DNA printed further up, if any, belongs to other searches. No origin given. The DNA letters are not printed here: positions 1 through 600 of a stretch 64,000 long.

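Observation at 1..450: Double-glycine bacteriocin-type leader fused to an M23 peptidoglycan hydrolase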

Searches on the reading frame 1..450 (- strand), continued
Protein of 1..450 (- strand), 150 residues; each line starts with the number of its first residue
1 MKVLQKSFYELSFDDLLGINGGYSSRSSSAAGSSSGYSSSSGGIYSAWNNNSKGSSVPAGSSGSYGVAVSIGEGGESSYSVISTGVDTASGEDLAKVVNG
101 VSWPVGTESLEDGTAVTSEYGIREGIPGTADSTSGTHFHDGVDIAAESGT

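Call 30: find_encoding_contigs(protein=P0080, flank=10000, max_places=3)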
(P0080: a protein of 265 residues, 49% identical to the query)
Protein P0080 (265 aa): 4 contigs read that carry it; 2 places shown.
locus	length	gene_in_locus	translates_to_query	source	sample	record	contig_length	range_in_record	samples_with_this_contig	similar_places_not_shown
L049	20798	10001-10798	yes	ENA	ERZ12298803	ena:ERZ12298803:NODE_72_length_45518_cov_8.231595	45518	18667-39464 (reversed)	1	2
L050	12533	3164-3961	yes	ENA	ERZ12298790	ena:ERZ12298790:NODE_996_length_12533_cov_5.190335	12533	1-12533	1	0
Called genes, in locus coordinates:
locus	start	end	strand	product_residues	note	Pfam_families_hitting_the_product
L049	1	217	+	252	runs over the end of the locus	-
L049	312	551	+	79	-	-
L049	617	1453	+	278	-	-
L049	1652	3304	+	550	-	PF08323:Glyco_transf_5 (faint), PF13439:Glyco_transf_4, PF20706:GT4-conflict (weak), PF00534:Glycos_transf_1, PF13692:Glyco_trans_1_4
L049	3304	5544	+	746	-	PF03412:Peptidase_C39, PF02463:SMC_N (weak), PF00664:ABC_membrane, PF13401:AAA_22 (faint), PF00005:ABC_tran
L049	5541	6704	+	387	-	PF25917:BSH_RND, PF26002:Beta-barrel_AprE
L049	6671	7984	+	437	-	-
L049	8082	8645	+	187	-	-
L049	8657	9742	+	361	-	-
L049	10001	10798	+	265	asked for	PF01551:Peptidase_M23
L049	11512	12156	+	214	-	PF23952:LRR_EndoS (weak), PF12799:LRR_4 (faint)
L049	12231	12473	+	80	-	-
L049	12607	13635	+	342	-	PF00953:Glycos_transf_4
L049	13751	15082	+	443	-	PF02844:GARS_N, PF01071:GARS_A, PF02843:GARS_C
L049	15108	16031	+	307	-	PF02729:OTCace_N, PF00185:OTCace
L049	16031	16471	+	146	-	PF01948:PyrI, PF02748:PyrI_C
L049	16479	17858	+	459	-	PF07969:Amidohydro_3 (faint), PF01979:Amidohydro_1, PF12890:DHOase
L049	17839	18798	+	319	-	PF01278:Omptin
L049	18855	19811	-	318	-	PF00389:2-Hacid_dh, PF02826:2-Hacid_dh_C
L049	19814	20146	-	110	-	-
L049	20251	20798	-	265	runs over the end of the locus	PF00106:adh_short, PF08659:KR (weak), PF13561:adh_short_C2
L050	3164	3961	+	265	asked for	PF01551:Peptidase_M23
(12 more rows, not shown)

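Call 31: find_encoding_contigs(protein=P0231, flank=10000, max_places=3)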
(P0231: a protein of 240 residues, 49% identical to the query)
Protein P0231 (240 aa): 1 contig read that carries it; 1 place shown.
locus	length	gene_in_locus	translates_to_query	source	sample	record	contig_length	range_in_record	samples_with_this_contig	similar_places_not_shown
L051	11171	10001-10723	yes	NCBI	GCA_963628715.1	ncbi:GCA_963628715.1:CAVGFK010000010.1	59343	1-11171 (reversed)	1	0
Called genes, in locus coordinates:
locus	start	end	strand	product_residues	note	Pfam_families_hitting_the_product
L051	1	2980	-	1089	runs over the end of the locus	PF04313:HSDR_N, PF04851:ResIII, PF18766:SWI2_SNF2, PF22679:T1R_D3-like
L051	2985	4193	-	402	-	PF01420:Methylase_S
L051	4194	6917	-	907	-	PF12161:HsdM_N, PF02384:N6_Mtase, PF07669:Eco57I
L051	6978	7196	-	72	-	PF13443:HTH_26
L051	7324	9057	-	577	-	-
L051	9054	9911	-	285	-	PF04055:Radical_SAM, PF13353:Fer4_12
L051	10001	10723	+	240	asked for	PF01551:Peptidase_M23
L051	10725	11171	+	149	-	?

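Call 32: find_encoding_contigs(protein=P0229, flank=10000, max_places=3)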
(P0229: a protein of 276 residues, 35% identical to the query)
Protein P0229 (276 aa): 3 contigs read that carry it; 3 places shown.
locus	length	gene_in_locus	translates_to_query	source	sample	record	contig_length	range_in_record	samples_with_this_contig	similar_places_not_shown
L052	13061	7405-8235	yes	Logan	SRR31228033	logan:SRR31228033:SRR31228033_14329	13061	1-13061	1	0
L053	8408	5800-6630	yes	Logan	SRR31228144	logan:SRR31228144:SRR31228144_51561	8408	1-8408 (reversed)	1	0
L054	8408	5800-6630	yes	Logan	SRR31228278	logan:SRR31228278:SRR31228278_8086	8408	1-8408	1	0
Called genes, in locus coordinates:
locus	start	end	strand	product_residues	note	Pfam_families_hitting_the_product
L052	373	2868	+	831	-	PF00343:Phosphorylase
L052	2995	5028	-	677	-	PF00501:AMP-binding, PF23562:AMP-binding_C_3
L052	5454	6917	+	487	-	PF01235:Na_Ala_symp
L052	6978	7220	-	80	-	PF13808:DDE_Tnp_1_assoc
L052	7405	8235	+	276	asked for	PF01551:Peptidase_M23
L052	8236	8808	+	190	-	-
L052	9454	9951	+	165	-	PF01613:Flavin_Reduct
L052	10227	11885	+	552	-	PF00933:Glyco_hydro_3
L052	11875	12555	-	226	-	PF03942:DTW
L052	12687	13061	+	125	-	?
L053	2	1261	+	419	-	?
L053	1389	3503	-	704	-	PF00501:AMP-binding, PF23562:AMP-binding_C_3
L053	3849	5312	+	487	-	PF01235:Na_Ala_symp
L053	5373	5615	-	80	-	PF13808:DDE_Tnp_1_assoc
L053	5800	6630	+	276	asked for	PF01551:Peptidase_M23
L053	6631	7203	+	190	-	-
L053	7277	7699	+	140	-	PF03412:Peptidase_C39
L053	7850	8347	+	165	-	PF01613:Flavin_Reduct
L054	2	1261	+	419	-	?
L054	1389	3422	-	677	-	PF00501:AMP-binding, PF23562:AMP-binding_C_3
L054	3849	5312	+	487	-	PF01235:Na_Ala_symp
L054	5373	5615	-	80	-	PF13808:DDE_Tnp_1_assoc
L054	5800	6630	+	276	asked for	PF01551:Peptidase_M23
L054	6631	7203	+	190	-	-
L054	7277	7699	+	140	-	PF03412:Peptidase_C39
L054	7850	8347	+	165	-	PF01613:Flavin_Reduct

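Call 33: find_encoding_contigs(protein=P0232, flank=10000, max_places=3)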
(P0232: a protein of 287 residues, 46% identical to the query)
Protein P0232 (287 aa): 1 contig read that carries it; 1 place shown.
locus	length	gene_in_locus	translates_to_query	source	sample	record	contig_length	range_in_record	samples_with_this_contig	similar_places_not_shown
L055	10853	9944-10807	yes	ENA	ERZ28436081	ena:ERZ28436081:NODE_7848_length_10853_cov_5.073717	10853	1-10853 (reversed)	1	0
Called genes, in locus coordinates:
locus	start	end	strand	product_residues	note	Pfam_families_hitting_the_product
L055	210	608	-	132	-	-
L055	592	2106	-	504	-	-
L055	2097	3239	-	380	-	PF25919:BSH_CusB (faint), PF25917:BSH_RND, PF26002:Beta-barrel_AprE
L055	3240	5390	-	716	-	PF03412:Peptidase_C39, PF00664:ABC_membrane, PF00005:ABC_tran, PF13304:AAA_21 (faint), PF02463:SMC_N (weak)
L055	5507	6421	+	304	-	-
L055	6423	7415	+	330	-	-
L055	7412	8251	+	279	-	PF13578:Methyltransf_24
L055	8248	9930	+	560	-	PF04055:Radical_SAM (faint)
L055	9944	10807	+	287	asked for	PF01551:Peptidase_M23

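Call 37: find_homologous_proteins(query=A2, max_evalue=1e-60)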
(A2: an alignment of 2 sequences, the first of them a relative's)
Query A2 (2 sequences) (746 aa, profile of the alignment): 872 proteins with E <= 1e-60 among 8000 candidates; the best 120 are listed.
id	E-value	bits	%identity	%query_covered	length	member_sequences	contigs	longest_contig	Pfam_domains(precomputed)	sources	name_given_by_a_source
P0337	0.0e+0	1534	100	100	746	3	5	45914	PF00005.34,PF13401.13,PF03412.22,PF02463.26,PF00664.29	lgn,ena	-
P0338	0.0e+0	1464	54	95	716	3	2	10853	PF00005.34,PF03412.22,PF02463.26,PF13304.13,PF00664.29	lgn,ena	-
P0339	0.0e+0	1282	54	97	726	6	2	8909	PF00005.34,PF03412.22,PF02463.26,PF00664.29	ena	-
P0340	0.0e+0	1277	55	95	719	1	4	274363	PF00005.34,PF03412.22,PF02463.26,PF00664.29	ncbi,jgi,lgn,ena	-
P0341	0.0e+0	1276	55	95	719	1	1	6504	PF00005.34,PF03412.22,PF02463.26,PF00664.29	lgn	-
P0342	0.0e+0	1274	56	95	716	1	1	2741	PF00005.34,PF03412.22,PF02463.26,PF00664.29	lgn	-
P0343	0.0e+0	1273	55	95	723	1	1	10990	PF00005.34,PF03412.22,PF02463.26,PF13304.13,PF00664.29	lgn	-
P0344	0.0e+0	1264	55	95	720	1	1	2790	PF00005.34,PF03412.22,PF02463.26,PF00664.29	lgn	-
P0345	0.0e+0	1264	55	95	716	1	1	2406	PF00005.34,PF03412.22,PF02463.26,PF00664.29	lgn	-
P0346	0.0e+0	1260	54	96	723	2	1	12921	PF00005.34,PF03412.22,PF02463.26,PF00664.29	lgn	-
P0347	0.0e+0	1259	56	94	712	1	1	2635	PF00005.34,PF03412.22,PF02463.26,PF00664.29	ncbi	-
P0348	0.0e+0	1257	55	95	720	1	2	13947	PF00005.34,PF03412.22,PF02463.26,PF00664.29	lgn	-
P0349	0.0e+0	1256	54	95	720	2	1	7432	PF00005.34,PF13529.14,PF03412.22,PF02463.26,PF00664.29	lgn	-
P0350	0.0e+0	1255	54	96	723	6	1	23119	PF00005.34,PF03412.22,PF02463.26,PF00664.29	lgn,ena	-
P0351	0.0e+0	1255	55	95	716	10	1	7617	PF00005.34,PF03412.22,PF02463.26,PF00664.29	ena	-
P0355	0.0e+0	1246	54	95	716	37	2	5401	PF00005.34,PF03412.22,PF02463.26,PF00664.29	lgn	-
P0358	0.0e+0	1234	53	96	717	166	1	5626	PF00005.34,PF03412.22,PF02463.26,PF00664.29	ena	-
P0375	0.0e+0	1192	51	95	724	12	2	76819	PF00005.34,PF03412.22,PF02463.26,PF13304.13,PF00664.29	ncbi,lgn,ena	-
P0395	0.0e+0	1161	52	95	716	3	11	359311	PF00005.34,PF03412.22,PF02463.26,PF00664.29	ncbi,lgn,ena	-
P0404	0.0e+0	1129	52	95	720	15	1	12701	PF00005.34,PF03412.22,PF00664.29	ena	-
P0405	0.0e+0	1127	62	96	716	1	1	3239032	PF00005.34,PF03412.22,PF02463.26,PF00664.29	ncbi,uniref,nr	ncbi:peptidase domain-containing ABC transporter [Brucepastera parasyntrophica]|uniref:peptidase dom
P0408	0.0e+0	1123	52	95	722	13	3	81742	PF00005.34,PF03412.22,PF02463.26,PF00664.29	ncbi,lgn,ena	-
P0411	0.0e+0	1114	53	96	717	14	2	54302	PF00005.34,PF03412.22,PF02463.26,PF00664.29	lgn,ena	-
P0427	0.0e+0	1062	56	96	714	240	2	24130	PF00005.34,PF03412.22,PF02463.26,PF00664.29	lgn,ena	-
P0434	0.0e+0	1050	55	97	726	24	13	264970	PF00005.34,PF03412.22,PF02463.26,PF00664.29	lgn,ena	-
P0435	0.0e+0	1049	56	96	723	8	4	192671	PF00005.34,PF03412.22,PF00664.29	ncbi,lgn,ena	-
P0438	0.0e+0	1047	55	97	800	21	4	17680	PF00005.34,PF03412.22,PF02463.26,PF00664.29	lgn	-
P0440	0.0e+0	1047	54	96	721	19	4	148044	PF00005.34,PF03412.22,PF02463.26,PF00664.29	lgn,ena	-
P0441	0.0e+0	1046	55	96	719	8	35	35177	PF00005.34,PF03412.22,PF02463.26,PF00664.29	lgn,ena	-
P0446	0.0e+0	1041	55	96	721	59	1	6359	PF00005.34,PF03412.22,PF02463.26,PF00664.29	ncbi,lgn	-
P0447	0.0e+0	1040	55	97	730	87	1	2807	PF00005.34,PF03412.22,PF02463.26,PF00664.29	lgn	-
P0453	0.0e+0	1037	55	96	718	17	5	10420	PF00005.34,PF03412.22,PF02463.26,PF00664.29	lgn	-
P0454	0.0e+0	1032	56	97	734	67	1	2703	PF00005.34,PF03412.22,PF02463.26,PF00664.29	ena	-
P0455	0.0e+0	1030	48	95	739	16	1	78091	PF00005.34,PF03412.22,PF02463.26,PF00664.29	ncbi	-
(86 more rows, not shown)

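Call 38: list_cluster_members(proteins=[P0434, P0435, P0440, P0395, P0427, P0340, P0408, P0411, P0446, P0455])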
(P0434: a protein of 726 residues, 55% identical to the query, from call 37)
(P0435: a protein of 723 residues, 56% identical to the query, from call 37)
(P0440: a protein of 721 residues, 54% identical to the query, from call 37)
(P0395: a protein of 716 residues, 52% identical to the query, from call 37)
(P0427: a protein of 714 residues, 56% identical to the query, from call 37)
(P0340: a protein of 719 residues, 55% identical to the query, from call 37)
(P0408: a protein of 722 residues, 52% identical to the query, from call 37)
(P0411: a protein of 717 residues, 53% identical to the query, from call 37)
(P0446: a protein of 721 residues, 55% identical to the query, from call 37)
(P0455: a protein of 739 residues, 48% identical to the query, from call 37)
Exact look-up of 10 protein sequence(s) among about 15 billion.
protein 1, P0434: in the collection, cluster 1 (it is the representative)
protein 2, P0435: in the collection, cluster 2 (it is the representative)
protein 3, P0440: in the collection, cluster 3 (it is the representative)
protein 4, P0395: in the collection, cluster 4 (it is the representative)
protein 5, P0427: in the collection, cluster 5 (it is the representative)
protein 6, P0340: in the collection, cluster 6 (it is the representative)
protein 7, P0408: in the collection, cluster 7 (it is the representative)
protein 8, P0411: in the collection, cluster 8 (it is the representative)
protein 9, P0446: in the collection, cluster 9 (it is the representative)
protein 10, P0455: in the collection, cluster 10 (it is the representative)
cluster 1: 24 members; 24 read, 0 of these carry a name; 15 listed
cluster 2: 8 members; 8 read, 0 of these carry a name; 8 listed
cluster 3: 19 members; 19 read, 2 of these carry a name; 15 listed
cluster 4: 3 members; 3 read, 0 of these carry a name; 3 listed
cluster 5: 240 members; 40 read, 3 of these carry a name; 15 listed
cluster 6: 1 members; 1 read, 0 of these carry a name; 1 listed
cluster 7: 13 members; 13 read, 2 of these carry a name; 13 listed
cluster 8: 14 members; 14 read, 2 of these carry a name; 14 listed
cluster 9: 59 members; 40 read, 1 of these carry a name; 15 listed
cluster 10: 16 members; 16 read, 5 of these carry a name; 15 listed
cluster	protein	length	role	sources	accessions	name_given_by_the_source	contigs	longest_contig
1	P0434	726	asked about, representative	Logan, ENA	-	-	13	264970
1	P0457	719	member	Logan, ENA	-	-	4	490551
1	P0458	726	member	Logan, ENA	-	-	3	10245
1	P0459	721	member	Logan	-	-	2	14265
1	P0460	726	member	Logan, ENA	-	-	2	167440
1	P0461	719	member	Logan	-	-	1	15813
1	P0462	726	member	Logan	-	-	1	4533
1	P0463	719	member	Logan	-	-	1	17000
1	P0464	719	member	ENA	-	-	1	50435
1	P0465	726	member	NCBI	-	-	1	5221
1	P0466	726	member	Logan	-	-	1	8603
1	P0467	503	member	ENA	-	-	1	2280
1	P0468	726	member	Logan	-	-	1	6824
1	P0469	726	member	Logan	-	-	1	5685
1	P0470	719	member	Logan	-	-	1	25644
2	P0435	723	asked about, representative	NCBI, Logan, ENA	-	-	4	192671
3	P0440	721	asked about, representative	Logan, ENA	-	-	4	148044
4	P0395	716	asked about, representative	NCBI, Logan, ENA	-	-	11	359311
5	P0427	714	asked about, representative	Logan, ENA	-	-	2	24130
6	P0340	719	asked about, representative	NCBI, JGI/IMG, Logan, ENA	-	-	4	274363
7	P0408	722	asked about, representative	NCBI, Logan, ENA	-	-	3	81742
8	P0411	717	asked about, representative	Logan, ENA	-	-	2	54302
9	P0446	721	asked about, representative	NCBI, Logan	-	-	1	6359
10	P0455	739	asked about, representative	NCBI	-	-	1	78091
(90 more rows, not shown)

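Call 39: find_encoding_contigs(protein=P0435, flank=10000, max_places=2)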
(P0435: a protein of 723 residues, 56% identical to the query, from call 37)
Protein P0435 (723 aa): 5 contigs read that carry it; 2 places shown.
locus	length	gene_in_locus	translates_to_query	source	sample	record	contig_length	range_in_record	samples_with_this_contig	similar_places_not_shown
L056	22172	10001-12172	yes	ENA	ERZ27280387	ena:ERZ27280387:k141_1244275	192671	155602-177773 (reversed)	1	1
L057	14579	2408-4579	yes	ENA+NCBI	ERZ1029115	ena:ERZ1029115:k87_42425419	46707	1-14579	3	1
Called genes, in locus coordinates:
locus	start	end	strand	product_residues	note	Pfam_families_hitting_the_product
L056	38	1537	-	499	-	PF00464:SHMT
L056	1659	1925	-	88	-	PF00076:RRM_1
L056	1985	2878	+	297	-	PF04389:Peptidase_M28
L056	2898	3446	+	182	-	-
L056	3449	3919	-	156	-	PF01316:Arg_repressor, PF02863:Arg_repressor_C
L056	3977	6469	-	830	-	PF00488:MutS_V, PF01713:Smr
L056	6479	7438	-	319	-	PF03193:RsgA_GTPase, PF00009:GTP_EFTU (faint)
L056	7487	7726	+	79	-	-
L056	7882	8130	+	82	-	PF12637:TSCPD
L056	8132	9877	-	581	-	PF08323:Glyco_transf_5 (faint), PF08241:Methyltransf_11 (faint), PF00534:Glycos_transf_1, PF13692:Glyco_trans_1_4, PF20706:GT4-conflict (weak)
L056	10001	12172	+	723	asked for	PF03412:Peptidase_C39, PF00664:ABC_membrane, PF00005:ABC_tran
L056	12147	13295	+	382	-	PF26002:Beta-barrel_AprE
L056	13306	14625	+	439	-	-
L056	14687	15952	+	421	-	PF00764:Arginosuc_synth, PF20979:Arginosuc_syn_C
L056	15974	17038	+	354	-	PF07728:AAA_5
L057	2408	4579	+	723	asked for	PF03412:Peptidase_C39, PF00664:ABC_membrane, PF00005:ABC_tran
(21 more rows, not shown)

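Call 40: find_encoding_contigs(protein=P0395, flank=10000, max_places=2)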
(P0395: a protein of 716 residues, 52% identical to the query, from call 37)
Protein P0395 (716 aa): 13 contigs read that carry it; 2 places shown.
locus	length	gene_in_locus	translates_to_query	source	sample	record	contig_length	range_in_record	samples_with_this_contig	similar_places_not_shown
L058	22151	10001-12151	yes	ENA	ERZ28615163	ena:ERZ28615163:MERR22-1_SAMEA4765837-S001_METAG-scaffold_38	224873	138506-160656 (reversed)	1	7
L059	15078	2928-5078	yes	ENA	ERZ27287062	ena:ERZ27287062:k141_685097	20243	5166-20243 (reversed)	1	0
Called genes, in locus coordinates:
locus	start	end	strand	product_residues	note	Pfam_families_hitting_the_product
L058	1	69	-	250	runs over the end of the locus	PF04452:Methyltrans_RNA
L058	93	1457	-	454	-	PF23914:TPR_CcmH_CycH (faint), PF25063:ARM_TT21_C (faint), PF13431:TPR_17 (faint), PF13432:TPR_16 (faint), PF00515:TPR_1 (faint), PF12895:ANAPC3 (weak), PF14559:TPR_19 (weak), PF04471:Mrr_cat, +7 more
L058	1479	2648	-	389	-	PF00155:Aminotran_1_2, PF00266:Aminotran_5, PF01041:DegT_DnrJ_EryC1, PF01053:Cys_Met_Meta_PP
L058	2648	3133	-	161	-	PF13404:HTH_AsnC-type (weak), PF13412:HTH_24, PF01037:AsnC_trans_reg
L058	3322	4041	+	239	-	-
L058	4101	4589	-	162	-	-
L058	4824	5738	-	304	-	PF01073:3Beta_HSD, PF01370:Epimerase, PF04321:RmlD_sub_bind, PF16363:GDP_Man_Dehyd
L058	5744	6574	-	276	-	-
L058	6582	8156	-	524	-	-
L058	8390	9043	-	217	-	-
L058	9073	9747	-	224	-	-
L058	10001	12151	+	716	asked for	PF03412:Peptidase_C39, PF00664:ABC_membrane, PF00005:ABC_tran, PF02463:SMC_N (faint)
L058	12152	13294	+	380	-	PF00364:Biotin_lipoyl (faint), PF25917:BSH_RND, PF25973:BSH_CzcB (weak), PF25984:BSH_YknX (faint), PF26002:Beta-barrel_AprE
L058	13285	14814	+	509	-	-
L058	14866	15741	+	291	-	PF02588:YitT_membrane, PF10035:DUF2179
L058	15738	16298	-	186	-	-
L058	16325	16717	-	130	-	-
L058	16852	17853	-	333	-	PF00015:MCPsignal, PF22673:MCP-like_PDC_1 (faint), PF02743:dCache_1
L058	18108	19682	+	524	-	PF04616:Glyco_hydro_43, PF17851:GH43_C2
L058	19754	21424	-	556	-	PF03629:SASA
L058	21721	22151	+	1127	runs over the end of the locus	PF20464:MmeI_N, PF20465:MmeI_hel, PF20473:MmeI_Mtase, PF07669:Eco57I, PF20466:MmeI_TRD, PF20467:MmeI_C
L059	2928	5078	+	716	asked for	PF03412:Peptidase_C39, PF00664:ABC_membrane, PF00005:ABC_tran, PF02463:SMC_N (faint)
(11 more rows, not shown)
